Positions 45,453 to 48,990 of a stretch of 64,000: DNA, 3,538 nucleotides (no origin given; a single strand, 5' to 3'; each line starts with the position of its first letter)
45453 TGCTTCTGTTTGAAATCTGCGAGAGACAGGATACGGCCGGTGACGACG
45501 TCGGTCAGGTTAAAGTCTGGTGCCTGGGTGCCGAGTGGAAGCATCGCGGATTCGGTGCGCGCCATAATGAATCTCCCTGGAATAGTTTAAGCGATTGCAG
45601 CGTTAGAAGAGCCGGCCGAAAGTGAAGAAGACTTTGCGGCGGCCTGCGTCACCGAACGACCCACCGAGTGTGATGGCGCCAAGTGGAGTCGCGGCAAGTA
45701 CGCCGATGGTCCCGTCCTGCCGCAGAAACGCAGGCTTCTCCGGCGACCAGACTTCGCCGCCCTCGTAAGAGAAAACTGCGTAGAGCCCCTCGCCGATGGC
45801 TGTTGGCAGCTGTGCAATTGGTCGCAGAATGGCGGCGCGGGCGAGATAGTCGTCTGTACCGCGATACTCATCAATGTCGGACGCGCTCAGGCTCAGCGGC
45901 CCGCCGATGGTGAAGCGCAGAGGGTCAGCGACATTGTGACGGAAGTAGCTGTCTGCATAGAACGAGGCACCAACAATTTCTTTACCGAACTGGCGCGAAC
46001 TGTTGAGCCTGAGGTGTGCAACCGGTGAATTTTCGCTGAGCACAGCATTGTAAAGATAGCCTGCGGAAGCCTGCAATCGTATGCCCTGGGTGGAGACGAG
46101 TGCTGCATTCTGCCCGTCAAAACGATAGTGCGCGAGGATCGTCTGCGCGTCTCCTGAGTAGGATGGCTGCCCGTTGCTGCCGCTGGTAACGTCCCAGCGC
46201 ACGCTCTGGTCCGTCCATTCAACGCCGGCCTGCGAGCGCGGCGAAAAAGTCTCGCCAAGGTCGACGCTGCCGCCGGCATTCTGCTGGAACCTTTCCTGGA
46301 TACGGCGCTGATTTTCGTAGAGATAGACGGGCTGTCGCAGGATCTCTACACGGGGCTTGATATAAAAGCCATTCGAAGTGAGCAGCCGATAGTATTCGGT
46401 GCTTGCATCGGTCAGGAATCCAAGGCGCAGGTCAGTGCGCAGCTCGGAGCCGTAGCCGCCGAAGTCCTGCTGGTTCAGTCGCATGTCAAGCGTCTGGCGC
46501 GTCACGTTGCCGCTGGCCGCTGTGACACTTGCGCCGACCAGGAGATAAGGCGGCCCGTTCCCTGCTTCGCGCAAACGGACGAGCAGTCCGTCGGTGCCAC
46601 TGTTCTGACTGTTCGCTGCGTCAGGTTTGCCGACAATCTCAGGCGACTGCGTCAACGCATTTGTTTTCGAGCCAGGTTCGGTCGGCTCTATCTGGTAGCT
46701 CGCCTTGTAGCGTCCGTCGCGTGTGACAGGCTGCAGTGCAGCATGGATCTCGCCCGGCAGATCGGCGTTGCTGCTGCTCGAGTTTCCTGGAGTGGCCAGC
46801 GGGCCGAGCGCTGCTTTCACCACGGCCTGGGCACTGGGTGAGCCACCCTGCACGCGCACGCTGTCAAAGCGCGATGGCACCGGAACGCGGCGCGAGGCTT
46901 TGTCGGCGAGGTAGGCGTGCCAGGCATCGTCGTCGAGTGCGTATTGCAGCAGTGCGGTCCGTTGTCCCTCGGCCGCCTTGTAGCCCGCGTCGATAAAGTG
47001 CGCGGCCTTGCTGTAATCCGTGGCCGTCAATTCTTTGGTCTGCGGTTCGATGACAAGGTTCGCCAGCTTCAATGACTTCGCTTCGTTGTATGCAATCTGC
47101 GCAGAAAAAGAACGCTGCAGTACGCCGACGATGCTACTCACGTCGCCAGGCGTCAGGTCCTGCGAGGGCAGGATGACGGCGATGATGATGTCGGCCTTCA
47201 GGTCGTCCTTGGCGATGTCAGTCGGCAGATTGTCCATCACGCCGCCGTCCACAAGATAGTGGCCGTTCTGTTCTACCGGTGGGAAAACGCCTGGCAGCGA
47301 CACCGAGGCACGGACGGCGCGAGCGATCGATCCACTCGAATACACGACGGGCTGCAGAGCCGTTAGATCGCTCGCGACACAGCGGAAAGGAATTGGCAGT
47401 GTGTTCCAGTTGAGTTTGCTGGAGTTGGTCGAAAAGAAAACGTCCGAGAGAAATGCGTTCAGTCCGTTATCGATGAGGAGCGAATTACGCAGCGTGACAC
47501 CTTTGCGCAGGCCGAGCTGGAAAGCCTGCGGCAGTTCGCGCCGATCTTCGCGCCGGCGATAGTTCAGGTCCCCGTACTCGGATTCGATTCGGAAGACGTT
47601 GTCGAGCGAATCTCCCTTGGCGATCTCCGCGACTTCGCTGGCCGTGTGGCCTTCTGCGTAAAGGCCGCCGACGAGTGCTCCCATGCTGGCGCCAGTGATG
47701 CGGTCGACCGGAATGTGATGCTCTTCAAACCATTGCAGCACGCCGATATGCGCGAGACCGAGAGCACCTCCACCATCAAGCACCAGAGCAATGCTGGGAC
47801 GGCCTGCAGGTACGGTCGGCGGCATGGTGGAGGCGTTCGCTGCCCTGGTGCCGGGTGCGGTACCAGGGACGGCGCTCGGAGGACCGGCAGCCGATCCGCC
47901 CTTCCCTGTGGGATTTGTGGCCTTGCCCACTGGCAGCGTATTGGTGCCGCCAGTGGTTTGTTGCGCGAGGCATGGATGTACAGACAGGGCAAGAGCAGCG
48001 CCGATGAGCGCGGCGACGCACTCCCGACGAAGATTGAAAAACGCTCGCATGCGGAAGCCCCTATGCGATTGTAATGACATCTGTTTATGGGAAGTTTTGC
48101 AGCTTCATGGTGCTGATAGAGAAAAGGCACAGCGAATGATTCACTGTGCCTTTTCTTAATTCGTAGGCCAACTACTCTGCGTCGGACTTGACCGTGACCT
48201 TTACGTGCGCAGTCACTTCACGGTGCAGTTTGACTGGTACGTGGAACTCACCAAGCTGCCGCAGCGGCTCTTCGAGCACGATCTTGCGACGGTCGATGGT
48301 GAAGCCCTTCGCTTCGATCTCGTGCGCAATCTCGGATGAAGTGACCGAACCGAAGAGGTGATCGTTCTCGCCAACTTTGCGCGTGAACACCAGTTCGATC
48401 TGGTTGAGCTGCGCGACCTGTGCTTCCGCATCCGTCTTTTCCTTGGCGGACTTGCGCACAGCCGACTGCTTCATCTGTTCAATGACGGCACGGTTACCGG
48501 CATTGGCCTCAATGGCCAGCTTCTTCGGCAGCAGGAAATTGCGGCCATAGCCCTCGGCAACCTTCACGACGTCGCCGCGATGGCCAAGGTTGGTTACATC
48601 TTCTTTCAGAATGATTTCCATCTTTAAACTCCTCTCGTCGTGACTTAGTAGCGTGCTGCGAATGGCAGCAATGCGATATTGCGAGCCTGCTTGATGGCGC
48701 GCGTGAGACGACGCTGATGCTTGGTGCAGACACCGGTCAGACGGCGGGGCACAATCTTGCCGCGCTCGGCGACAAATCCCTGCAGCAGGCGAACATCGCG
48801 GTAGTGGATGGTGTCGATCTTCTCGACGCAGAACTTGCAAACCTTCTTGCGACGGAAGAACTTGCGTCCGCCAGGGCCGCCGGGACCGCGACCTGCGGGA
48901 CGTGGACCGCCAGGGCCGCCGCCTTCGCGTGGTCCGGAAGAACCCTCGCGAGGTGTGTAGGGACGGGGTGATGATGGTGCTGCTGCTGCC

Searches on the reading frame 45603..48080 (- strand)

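Call 71: search_protein_families(library=pfam, proteins=[window:45603-48080:-], max_evalue=0.00001)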
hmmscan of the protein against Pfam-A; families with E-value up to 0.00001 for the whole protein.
window:45603-48080:- (825 aa): 1 family
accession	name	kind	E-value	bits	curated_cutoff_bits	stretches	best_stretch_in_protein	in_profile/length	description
PF01734.28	Patatin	-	6.5e-30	105.2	27.7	1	99-290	1-190/191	Patatin-like phospholipase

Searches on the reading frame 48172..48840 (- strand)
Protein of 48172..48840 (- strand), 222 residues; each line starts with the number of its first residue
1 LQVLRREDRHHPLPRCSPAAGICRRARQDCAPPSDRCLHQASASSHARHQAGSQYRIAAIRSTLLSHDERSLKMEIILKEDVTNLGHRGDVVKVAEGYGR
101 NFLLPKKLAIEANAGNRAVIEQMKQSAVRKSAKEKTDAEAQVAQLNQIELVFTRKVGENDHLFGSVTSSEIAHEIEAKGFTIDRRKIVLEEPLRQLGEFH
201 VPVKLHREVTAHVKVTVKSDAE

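Call 71: search_protein_families(library=pfam, proteins=[window:48172-48840:-], max_evalue=0.00001)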
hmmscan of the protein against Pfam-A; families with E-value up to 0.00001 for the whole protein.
window:48172-48840:- (222 aa): 2 families
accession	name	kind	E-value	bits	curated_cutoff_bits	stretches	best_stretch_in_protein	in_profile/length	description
PF03948.19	Ribosomal_L9_C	-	1.3e-28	99.7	23.2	1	137-218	2-85/86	Ribosomal protein L9, C-terminal domain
PF01281.25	Ribosomal_L9_N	-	3.4e-21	75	20.7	1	74-118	1-45/47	Ribosomal protein L9, N-terminal domain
